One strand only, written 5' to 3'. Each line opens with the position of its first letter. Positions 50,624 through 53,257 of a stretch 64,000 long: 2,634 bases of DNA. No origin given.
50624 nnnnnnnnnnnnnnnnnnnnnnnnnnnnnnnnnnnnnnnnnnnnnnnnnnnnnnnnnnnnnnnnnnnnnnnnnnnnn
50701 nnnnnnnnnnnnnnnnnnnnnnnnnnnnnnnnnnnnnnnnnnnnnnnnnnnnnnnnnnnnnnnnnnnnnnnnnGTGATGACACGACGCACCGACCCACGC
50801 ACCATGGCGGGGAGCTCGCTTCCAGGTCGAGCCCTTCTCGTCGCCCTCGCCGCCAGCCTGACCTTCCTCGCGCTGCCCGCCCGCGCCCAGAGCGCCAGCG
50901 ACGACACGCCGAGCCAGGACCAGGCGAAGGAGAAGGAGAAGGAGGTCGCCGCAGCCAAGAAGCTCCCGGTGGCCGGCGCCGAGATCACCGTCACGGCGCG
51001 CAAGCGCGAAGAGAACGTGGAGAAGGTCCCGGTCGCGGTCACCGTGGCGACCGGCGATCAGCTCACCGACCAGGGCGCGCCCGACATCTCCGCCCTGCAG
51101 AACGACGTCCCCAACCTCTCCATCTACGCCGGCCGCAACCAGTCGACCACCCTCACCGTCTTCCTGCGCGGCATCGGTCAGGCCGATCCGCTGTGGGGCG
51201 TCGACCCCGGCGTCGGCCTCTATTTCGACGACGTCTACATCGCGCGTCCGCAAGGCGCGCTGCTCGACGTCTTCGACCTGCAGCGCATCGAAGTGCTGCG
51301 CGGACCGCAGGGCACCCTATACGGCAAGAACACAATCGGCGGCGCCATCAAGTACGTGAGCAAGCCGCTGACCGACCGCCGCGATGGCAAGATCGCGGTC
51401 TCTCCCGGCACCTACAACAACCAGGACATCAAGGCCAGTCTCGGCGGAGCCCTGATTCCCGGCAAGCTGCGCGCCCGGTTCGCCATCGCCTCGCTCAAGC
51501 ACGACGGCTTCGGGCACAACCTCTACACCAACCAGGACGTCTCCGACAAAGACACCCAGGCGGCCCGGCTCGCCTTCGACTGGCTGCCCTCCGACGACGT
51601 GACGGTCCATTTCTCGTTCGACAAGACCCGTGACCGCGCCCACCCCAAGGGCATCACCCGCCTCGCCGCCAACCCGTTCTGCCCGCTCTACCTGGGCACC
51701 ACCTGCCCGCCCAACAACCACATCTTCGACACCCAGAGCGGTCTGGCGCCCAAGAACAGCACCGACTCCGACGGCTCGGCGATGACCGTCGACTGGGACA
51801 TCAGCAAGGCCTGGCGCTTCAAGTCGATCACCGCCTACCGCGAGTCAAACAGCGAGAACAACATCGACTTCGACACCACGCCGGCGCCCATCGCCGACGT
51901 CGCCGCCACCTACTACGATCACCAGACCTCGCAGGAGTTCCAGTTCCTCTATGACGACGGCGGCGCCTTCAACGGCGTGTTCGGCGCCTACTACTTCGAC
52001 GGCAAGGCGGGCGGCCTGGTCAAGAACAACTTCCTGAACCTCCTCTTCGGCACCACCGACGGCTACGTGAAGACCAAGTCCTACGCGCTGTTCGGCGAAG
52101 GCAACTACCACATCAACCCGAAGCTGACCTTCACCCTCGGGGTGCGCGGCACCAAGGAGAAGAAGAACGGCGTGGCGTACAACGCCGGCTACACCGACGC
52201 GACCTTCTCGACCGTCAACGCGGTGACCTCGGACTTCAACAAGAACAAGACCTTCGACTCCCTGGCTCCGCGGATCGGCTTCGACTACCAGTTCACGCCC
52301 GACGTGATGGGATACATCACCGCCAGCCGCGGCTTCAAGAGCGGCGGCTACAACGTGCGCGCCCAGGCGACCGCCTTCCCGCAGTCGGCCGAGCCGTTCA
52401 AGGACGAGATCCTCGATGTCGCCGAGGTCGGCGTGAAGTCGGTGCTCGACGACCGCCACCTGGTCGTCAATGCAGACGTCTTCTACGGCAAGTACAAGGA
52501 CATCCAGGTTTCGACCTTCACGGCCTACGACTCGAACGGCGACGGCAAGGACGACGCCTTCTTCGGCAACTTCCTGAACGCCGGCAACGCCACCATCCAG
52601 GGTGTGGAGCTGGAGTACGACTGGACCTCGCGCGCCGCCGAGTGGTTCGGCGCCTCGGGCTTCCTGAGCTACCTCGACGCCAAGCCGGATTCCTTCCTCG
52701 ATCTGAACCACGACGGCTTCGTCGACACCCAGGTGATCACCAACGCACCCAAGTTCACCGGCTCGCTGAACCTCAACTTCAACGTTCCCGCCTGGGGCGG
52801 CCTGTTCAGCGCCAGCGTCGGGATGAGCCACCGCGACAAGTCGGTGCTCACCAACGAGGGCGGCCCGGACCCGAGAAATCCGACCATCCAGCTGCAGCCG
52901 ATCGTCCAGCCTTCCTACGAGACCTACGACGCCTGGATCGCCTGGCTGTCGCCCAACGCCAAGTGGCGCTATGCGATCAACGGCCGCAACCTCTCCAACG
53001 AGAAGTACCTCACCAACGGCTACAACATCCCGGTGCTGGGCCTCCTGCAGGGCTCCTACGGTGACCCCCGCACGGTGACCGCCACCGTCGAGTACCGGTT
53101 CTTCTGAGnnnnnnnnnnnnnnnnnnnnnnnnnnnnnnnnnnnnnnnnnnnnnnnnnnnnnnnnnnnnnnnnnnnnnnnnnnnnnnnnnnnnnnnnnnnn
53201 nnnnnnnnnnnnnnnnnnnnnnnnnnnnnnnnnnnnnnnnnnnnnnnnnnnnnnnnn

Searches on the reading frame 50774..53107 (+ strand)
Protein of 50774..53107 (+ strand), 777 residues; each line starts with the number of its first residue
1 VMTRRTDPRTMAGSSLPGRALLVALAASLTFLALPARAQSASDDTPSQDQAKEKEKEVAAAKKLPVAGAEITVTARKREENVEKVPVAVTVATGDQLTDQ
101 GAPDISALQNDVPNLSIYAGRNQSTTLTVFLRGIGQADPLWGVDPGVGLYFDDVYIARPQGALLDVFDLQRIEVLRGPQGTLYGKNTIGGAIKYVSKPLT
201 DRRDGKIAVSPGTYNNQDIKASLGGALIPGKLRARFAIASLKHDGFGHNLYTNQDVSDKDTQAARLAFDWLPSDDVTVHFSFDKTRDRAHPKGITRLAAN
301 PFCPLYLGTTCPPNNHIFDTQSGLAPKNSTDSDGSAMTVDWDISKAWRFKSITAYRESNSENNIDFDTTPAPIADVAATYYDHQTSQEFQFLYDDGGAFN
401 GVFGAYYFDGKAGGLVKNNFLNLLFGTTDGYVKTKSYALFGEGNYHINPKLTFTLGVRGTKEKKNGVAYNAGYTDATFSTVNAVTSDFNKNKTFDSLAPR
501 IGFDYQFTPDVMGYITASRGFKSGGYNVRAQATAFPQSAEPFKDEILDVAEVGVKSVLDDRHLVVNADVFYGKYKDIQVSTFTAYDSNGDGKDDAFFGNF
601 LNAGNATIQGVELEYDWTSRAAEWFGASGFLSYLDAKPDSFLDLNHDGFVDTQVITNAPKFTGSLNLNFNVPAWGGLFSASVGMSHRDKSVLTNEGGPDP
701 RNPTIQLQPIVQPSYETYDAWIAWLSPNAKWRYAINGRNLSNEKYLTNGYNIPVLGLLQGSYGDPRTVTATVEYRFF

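Call 47: search_protein_families(library=pfam, proteins=[window:50774-53107:+], max_evalue=0.001)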
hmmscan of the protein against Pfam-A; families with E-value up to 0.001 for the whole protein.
window:50774-53107:+ (777 aa): 2 families
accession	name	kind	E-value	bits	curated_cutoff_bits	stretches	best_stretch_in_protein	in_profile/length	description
PF00593.30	TonB_dep_Rec_b-barrel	-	1.8e-38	134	27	1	307-740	35-436/436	TonB dependent receptor-like, beta-barrel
PF07715.20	Plug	-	3.7e-18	66.4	23.9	1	82-191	2-107/107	TonB-dependent Receptor Plug Domain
